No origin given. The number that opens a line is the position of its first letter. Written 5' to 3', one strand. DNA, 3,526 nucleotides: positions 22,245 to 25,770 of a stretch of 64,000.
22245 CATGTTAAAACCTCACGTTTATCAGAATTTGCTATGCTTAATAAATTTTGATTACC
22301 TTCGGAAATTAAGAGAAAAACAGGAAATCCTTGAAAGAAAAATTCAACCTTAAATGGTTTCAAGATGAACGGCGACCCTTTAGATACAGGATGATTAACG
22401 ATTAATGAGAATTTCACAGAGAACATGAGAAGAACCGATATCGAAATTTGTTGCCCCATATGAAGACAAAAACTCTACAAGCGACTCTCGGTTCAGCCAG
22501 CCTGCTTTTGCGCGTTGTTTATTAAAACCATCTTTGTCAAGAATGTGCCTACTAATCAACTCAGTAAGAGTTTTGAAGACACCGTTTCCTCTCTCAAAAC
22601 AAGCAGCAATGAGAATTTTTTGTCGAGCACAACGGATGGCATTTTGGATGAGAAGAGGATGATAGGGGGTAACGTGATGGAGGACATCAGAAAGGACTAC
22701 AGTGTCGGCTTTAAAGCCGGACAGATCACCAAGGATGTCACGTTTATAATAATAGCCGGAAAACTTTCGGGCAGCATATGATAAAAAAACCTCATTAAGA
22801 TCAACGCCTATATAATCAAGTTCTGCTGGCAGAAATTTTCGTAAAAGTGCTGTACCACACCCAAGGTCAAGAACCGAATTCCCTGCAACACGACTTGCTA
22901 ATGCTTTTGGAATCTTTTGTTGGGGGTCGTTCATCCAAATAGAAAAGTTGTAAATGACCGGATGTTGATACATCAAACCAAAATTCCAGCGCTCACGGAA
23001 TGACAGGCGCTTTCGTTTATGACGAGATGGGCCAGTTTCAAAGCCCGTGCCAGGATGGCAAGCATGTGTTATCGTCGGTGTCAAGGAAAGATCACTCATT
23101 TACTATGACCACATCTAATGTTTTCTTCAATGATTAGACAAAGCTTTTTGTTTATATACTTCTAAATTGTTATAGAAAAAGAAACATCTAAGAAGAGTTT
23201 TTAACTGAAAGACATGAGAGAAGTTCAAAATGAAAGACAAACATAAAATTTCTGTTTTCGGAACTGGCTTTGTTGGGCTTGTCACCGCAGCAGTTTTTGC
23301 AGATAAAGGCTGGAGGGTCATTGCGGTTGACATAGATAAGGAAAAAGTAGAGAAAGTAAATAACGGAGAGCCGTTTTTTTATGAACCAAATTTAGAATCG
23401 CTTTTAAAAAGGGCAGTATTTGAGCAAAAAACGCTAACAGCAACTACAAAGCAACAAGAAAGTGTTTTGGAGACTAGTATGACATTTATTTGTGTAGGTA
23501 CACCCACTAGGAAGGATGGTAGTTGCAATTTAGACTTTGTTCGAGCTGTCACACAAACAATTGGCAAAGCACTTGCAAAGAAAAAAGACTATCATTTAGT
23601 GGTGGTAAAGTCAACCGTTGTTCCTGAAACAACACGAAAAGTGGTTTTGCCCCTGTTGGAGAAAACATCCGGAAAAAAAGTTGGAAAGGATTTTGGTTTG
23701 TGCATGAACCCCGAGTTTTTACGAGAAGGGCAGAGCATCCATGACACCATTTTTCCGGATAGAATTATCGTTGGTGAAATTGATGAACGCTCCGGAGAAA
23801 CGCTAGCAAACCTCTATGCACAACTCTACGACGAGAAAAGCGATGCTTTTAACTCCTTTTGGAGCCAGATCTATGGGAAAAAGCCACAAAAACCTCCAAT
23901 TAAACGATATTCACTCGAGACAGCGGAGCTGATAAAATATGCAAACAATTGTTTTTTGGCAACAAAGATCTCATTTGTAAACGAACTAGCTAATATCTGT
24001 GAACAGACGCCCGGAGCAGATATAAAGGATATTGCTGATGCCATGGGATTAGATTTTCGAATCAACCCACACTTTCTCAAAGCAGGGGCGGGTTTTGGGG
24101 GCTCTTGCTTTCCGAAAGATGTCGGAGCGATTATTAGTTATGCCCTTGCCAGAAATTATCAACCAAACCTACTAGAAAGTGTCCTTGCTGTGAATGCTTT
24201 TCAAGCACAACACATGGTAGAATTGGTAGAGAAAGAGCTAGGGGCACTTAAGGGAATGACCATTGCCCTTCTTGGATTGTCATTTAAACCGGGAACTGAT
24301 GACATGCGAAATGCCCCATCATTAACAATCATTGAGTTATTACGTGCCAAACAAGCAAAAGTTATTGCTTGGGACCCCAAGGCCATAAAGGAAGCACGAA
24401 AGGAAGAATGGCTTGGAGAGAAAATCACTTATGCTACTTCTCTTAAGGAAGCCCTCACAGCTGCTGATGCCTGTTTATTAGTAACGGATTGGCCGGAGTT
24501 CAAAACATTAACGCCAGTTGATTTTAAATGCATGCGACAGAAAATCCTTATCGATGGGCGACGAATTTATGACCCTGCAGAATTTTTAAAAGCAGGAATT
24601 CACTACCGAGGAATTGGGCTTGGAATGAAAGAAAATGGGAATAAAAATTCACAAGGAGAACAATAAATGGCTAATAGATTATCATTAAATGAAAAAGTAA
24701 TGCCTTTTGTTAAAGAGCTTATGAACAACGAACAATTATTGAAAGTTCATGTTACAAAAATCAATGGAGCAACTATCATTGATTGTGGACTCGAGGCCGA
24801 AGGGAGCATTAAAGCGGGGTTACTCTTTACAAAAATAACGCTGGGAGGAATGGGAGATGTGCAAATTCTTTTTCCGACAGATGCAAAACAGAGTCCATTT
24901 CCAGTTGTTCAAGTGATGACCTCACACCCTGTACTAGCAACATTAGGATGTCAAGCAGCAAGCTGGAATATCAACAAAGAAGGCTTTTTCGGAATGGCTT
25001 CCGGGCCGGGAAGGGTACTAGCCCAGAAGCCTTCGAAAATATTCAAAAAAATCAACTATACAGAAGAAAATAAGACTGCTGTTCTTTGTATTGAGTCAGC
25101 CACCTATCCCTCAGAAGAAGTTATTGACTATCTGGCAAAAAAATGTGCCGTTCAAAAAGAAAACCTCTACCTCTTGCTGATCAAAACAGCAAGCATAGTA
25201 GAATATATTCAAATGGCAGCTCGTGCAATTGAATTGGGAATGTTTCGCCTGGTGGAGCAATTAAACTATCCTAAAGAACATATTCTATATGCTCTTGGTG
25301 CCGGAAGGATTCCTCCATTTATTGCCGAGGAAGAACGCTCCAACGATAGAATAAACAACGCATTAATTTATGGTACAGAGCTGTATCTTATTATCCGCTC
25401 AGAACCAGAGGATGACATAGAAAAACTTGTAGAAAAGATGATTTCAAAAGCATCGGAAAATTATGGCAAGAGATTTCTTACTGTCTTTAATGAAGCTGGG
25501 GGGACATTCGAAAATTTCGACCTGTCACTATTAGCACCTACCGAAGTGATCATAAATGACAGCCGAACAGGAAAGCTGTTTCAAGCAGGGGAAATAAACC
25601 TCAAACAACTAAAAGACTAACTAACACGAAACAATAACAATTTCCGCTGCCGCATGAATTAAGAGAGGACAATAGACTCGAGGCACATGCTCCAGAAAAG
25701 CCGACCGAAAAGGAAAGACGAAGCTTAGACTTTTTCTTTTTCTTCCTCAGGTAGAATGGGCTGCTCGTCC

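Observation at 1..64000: CTCGAG behaves like a highly iterated palindrome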

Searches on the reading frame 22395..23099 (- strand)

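Call 20: search_protein_families(library=pfam, proteins=[window:22395-23099:-], max_evalue=0.00001)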
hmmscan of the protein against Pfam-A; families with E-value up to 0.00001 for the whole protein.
window:22395-23099:- (234 aa): 4 families
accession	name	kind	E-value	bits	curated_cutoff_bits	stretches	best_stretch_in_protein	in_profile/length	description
PF08242.18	Methyltransf_12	-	9.9e-09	36.3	30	1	77-157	1-91/98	Methyltransferase domain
PF13489.12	Methyltransf_23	-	3.5e-07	30.6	27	1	60-159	10-109/164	Methyltransferase domain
PF13649.12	Methyltransf_25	-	6.2e-07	30.5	27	1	76-159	1-94/97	Methyltransferase domain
PF08241.18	Methyltransf_11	-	1.4e-06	29.3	21.2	1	77-160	1-89/95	Methyltransferase domain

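Call 44: search_protein_families(library=ncbifam, proteins=[window:22395-23099:-], max_evalue=0.001)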
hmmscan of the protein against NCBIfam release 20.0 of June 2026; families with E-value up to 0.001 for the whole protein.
window:22395-23099:- (234 aa): 2 families
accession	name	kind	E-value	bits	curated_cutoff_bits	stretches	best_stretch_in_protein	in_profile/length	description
NF043040.1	corrin_prot_MT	hypoth_equivalog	5.8e-05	22.6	180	1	61-114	28-84/216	corrinoid protein-associated methyltransferase CpaM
NF041255.1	mycofact_MftM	equivalog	0.00032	20.1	200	0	130-170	204-245/289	mycofactocin oligosaccharide methyltransferase MftM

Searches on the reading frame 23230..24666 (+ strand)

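Call 20: search_protein_families(library=pfam, proteins=[window:23230-24666:+], max_evalue=0.00001)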
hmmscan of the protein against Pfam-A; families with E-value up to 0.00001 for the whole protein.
window:23230-24666:+ (478 aa): 3 families
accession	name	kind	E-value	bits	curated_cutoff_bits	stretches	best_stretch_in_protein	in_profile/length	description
PF03721.20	UDPG_MGDP_dh_N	-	7.4e-58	195.6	27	1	6-194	2-186/187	UDP-glucose/GDP-mannose dehydrogenase family, NAD binding domain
PF00984.24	UDPG_MGDP_dh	-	3.2e-34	117.3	25.4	1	230-323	1-93/94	UDP-glucose/GDP-mannose dehydrogenase family, central domain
PF03720.21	UDPG_MGDP_dh_C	-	1.5e-28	99.6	30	1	346-449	1-103/103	UDP-glucose/GDP-mannose dehydrogenase family, UDP binding domain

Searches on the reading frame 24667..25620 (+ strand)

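Call 20: search_protein_families(library=pfam, proteins=[window:24667-25620:+], max_evalue=0.00001)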
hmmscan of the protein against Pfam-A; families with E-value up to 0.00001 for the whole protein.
window:24667-25620:+ (317 aa): 1 family
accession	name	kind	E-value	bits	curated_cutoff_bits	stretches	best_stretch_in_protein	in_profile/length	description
PF02289.21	MCH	-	2.2e-96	323.2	25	1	6-315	1-307/311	Cyclohydrolase (MCH)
